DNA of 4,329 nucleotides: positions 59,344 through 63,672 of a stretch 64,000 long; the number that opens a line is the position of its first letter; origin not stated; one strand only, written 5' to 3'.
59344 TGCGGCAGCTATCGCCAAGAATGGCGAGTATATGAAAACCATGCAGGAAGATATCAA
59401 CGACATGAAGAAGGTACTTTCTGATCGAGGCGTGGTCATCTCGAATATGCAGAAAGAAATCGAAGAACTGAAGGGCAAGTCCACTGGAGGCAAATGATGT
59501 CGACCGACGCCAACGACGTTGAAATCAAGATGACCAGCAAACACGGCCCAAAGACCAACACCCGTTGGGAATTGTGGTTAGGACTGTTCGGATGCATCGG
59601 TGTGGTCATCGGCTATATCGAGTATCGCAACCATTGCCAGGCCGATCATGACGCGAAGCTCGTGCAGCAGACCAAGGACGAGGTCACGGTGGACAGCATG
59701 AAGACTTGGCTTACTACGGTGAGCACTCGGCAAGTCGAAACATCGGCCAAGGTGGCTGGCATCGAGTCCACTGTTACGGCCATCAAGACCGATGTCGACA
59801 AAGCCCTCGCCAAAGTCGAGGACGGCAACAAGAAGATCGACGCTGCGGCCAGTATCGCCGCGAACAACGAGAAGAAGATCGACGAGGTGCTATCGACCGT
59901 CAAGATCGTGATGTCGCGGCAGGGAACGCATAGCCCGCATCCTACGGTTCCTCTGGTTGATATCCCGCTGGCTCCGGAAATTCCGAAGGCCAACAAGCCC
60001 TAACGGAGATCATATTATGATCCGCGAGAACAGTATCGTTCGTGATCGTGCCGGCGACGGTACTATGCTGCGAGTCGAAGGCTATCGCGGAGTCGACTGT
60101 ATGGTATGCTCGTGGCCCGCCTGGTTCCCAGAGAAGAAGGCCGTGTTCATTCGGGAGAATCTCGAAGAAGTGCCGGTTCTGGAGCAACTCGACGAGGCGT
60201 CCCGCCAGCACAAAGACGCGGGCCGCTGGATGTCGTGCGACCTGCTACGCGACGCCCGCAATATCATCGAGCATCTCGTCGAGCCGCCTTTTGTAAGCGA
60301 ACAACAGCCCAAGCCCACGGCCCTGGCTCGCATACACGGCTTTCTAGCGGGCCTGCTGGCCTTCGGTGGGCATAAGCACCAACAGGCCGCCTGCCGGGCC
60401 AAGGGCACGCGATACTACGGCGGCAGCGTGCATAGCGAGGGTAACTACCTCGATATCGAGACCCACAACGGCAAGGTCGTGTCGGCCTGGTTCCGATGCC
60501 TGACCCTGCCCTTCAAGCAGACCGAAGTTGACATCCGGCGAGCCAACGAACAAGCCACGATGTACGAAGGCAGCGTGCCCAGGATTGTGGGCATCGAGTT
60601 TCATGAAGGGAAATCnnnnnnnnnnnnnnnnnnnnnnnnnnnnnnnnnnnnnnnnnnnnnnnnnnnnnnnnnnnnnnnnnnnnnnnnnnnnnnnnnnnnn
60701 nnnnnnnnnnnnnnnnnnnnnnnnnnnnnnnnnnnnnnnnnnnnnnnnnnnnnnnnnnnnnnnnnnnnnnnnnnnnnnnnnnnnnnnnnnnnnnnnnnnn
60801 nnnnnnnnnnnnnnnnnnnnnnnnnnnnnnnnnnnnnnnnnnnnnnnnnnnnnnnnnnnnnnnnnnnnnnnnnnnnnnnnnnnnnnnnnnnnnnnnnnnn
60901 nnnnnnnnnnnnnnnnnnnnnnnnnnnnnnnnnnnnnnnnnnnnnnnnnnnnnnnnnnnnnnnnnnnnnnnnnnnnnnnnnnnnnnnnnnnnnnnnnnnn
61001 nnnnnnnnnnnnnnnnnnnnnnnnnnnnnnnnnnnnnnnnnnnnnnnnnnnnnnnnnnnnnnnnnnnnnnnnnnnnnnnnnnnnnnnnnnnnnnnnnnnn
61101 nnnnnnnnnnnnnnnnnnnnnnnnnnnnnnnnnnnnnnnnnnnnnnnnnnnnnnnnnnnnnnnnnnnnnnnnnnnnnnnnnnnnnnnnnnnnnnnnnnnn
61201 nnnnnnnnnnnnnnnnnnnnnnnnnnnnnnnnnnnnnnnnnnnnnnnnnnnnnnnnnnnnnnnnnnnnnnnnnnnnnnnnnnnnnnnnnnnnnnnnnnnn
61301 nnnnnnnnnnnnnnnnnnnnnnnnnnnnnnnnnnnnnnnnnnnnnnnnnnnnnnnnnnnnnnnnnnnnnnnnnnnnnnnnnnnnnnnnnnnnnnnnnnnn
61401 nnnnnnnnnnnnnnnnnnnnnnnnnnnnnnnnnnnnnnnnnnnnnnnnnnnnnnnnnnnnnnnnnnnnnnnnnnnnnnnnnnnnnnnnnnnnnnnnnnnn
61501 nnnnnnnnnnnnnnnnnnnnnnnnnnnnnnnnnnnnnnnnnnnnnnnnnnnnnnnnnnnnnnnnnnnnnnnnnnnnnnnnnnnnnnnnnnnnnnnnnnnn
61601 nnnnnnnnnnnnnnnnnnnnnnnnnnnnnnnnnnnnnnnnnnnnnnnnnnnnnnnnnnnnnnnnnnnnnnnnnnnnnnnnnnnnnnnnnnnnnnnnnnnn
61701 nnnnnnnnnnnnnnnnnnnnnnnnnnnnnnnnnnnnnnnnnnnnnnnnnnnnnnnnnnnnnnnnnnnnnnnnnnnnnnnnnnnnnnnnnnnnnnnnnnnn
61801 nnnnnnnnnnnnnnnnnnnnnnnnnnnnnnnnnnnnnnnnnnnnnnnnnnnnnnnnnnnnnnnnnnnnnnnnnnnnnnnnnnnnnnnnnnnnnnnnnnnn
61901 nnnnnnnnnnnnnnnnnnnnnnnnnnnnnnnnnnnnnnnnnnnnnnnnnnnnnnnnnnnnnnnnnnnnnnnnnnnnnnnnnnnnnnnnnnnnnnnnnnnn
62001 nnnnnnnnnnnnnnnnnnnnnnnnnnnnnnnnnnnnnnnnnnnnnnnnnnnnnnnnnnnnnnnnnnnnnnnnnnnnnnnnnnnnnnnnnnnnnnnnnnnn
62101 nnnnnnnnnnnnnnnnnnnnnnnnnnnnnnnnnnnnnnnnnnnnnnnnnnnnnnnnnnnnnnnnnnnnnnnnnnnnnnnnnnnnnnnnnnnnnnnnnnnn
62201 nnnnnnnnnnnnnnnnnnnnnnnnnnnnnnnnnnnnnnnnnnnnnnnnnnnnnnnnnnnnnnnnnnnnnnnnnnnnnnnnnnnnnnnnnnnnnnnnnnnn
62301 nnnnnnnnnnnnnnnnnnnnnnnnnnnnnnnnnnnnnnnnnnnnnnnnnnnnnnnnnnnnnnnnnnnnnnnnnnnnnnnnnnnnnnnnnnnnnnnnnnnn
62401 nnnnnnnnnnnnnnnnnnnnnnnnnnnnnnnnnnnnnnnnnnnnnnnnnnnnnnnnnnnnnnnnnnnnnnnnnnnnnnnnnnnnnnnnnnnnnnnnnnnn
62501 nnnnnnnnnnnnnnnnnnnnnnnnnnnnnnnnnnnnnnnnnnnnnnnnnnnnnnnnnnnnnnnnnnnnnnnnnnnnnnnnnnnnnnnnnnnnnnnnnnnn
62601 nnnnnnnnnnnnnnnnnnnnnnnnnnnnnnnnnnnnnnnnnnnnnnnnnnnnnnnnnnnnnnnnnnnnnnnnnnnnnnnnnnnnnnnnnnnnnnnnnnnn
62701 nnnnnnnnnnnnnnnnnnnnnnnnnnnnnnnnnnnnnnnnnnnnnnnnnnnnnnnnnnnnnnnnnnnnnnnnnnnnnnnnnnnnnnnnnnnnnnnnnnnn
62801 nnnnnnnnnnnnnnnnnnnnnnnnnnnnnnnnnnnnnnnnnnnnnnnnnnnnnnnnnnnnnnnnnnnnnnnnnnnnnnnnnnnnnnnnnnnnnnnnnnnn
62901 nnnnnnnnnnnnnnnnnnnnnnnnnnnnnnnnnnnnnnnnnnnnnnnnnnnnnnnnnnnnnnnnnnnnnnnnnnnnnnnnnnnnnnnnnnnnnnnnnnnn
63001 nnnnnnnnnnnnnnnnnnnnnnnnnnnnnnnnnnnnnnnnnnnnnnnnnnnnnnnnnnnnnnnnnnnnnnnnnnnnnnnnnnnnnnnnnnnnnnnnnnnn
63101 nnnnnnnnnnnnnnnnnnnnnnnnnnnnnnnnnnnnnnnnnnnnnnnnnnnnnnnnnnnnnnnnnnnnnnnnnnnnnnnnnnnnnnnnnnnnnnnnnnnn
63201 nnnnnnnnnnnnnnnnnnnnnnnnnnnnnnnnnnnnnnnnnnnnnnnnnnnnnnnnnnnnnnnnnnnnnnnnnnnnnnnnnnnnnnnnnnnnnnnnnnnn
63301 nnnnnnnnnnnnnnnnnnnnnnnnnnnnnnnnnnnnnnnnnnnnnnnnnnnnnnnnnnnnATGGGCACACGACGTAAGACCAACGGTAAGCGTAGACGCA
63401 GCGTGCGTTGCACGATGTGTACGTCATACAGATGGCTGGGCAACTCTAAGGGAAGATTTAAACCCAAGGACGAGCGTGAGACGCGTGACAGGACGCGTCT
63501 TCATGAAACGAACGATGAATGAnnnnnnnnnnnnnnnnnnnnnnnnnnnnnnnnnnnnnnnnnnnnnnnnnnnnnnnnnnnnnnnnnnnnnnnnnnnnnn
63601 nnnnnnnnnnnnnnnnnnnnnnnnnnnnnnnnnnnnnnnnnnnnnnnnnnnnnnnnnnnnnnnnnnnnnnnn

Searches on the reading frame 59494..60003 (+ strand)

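Call 11: search_protein_families(library=pfam, proteins=[window:59494-60003:+], max_evalue=0.01)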
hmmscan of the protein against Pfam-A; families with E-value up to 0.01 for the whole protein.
window:59494-60003:+ (169 aa): 2 families
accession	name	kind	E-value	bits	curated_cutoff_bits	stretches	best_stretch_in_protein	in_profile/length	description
PF23067.1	MG280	-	0.0045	17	27.4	1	51-134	36-119/259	Uncharacterised protein MG280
PF04780.17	DUF629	-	0.0056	15.8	23.1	1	20-102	49-133/465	Protein of unknown function (DUF629)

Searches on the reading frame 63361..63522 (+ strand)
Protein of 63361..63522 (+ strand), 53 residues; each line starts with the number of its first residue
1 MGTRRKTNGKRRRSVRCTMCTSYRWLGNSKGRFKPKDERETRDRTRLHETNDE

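Call 11: search_protein_families(library=pfam, proteins=[window:63361-63522:+], max_evalue=0.01)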
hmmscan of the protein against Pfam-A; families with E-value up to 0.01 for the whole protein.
window:63361-63522:+ (53 aa): 0 families
